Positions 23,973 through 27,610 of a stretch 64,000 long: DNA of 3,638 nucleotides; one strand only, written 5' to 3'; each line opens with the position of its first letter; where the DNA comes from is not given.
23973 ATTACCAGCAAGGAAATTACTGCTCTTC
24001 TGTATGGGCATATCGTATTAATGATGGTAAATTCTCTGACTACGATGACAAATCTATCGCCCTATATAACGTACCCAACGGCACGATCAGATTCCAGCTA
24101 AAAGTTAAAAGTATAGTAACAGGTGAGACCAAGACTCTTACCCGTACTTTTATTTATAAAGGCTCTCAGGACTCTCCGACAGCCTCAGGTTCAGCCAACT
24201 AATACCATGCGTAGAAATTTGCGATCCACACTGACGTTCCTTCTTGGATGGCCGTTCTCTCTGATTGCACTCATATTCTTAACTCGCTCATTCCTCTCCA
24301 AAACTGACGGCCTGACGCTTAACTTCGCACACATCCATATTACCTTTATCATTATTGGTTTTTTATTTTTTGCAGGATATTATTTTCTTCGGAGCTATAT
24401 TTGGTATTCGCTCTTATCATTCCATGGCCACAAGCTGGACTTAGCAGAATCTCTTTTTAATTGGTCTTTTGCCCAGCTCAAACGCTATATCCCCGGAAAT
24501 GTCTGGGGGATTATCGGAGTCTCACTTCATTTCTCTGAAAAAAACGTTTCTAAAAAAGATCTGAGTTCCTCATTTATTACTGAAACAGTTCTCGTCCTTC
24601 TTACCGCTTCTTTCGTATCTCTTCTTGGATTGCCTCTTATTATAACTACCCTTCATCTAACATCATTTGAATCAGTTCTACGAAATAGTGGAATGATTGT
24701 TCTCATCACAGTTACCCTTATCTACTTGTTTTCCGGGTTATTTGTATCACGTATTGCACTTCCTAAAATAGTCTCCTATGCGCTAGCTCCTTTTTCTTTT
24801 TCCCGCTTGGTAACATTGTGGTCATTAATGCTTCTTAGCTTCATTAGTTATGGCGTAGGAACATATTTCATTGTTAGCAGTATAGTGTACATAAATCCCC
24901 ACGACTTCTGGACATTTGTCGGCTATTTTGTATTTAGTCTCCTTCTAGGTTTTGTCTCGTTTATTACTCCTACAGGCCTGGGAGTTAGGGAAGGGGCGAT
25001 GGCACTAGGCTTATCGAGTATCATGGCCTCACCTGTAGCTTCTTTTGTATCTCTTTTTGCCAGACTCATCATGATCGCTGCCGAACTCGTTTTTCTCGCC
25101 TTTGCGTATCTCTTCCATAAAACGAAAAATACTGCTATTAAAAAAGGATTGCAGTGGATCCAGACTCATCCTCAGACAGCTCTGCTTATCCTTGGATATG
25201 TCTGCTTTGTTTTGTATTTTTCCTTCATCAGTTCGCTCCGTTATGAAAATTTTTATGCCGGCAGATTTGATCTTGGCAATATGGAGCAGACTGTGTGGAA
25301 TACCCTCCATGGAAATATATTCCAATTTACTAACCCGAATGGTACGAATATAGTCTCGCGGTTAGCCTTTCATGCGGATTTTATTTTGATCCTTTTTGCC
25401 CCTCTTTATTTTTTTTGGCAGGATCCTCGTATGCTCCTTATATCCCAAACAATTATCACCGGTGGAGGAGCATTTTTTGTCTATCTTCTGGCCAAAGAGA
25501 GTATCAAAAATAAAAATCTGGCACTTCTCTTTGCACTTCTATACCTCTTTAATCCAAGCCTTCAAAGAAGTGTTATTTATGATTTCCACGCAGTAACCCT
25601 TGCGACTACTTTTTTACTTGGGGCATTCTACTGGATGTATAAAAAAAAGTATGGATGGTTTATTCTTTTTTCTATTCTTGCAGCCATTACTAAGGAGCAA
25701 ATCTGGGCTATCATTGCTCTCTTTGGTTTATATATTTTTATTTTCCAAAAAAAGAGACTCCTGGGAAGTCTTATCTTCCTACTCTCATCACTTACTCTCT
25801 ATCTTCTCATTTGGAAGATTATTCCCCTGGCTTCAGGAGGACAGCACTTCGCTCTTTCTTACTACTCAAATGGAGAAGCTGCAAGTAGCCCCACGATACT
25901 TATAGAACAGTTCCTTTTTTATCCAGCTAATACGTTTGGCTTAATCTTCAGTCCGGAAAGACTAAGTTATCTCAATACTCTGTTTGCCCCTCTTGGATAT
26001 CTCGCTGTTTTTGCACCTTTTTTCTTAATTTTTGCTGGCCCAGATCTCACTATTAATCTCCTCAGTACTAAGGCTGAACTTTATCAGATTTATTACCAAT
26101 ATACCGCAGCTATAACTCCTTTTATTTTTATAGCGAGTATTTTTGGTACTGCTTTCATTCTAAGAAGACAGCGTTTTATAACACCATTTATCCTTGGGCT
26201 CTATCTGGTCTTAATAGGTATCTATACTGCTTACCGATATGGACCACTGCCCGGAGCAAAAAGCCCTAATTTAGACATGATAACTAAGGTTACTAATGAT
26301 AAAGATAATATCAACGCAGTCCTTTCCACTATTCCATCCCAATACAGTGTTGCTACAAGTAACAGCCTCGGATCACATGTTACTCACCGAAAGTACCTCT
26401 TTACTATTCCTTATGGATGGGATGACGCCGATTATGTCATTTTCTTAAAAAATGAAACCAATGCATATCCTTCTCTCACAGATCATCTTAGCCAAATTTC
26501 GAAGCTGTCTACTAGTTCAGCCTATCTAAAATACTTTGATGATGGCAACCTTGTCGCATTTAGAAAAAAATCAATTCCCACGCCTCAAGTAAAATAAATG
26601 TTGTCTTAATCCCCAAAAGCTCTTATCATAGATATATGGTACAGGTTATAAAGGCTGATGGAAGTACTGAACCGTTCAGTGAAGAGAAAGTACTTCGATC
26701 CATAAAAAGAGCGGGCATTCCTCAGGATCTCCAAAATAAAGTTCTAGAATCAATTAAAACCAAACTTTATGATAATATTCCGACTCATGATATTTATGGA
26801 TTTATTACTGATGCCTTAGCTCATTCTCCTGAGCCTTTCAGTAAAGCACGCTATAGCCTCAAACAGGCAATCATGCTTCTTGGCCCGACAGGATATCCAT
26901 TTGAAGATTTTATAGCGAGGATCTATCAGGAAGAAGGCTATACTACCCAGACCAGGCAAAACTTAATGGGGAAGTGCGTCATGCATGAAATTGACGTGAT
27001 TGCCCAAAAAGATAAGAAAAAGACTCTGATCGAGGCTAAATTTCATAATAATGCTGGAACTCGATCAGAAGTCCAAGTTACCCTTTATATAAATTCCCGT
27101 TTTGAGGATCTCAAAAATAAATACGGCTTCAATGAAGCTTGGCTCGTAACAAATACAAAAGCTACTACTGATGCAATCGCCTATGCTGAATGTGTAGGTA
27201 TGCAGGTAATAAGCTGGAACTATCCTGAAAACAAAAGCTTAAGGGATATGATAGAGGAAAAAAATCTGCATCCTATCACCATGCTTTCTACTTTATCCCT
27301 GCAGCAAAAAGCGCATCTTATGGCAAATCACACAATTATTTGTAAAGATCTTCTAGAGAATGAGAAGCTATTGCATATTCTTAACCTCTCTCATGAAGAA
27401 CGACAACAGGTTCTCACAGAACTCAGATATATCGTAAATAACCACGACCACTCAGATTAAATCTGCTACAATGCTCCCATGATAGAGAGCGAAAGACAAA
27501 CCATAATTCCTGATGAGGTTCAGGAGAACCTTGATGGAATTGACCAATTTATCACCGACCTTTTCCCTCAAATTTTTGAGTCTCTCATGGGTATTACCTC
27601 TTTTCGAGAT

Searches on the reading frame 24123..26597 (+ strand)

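Call 58: search_protein_families(library=pfam, proteins=[window:24123-26597:+], max_evalue=0.00001)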
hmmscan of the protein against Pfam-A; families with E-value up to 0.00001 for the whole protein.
window:24123-26597:+ (824 aa): 1 family
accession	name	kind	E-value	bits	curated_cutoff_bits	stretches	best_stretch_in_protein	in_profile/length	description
PF09852.15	DUF2079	-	2.9e-53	182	28.2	1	373-799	1-446/459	Predicted membrane protein (DUF2079)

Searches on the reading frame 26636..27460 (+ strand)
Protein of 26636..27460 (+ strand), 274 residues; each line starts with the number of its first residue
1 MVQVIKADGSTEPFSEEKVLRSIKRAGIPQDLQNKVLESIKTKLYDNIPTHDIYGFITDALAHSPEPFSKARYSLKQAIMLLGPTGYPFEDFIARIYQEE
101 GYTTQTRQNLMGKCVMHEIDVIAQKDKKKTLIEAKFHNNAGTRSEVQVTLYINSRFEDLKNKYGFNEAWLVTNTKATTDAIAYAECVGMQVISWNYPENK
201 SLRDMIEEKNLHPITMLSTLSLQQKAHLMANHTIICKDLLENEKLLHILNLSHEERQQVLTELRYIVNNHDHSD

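Call 58: search_protein_families(library=pfam, proteins=[window:26636-27460:+], max_evalue=0.00001)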
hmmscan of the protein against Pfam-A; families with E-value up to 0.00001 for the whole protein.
window:26636-27460:+ (274 aa): 2 families
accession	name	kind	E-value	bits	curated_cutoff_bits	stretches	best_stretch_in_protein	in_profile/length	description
PF04471.18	Mrr_cat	-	2.5e-10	40.9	21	1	86-186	6-99/115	Restriction endonuclease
PF03477.21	ATP-cone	-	7.1e-10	39.7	25.8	1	3-67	2-73/88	ATP cone domain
